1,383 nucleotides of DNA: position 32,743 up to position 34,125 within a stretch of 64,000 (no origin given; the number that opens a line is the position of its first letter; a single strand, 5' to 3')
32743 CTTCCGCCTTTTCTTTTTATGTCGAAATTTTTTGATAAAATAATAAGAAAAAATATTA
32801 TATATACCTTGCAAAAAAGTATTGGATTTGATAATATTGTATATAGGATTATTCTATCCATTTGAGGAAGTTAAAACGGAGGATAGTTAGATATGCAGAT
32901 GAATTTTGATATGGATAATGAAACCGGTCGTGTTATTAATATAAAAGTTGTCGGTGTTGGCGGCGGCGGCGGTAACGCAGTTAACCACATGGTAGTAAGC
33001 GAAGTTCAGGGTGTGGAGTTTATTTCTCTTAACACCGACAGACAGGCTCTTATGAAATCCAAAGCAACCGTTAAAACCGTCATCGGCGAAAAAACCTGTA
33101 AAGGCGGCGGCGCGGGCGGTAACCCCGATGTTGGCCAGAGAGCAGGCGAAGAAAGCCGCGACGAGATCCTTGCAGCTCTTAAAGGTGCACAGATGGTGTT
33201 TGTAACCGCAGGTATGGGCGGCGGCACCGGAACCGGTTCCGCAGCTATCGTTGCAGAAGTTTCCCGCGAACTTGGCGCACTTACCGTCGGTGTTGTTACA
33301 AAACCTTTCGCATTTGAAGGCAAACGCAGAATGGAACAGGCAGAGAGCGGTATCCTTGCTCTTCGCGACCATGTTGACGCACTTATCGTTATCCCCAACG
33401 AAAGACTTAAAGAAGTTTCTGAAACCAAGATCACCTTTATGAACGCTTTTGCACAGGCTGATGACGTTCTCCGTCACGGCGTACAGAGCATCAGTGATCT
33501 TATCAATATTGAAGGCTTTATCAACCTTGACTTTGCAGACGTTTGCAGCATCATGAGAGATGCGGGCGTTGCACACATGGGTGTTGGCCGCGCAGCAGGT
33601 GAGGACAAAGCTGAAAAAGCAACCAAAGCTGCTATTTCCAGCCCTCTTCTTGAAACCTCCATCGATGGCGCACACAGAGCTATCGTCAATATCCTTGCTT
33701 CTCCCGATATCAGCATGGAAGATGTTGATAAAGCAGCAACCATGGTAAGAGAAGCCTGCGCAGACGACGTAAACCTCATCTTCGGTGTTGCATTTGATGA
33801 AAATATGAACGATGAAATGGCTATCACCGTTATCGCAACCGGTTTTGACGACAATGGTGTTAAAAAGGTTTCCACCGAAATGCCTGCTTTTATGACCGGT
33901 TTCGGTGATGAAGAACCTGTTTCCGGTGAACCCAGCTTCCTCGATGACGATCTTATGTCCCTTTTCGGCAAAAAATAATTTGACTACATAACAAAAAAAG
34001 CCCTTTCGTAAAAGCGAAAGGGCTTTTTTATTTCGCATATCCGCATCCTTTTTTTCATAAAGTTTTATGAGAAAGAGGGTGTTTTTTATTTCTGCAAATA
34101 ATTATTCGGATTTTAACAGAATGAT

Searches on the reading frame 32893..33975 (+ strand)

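Call 13: search_protein_families(library=pfam, proteins=[window:32893-33975:+], max_evalue=0.00001)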
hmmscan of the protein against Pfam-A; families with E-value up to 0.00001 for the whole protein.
window:32893-33975:+ (361 aa): 2 families
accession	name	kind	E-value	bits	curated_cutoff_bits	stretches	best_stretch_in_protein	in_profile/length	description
PF00091.31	Tubulin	-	2.6e-45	155.5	33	1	16-176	1-189/190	Tubulin/FtsZ family, GTPase domain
PF12327.13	FtsZ_C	-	4.2e-30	104.3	27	1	225-319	1-95/95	FtsZ family, C-terminal domain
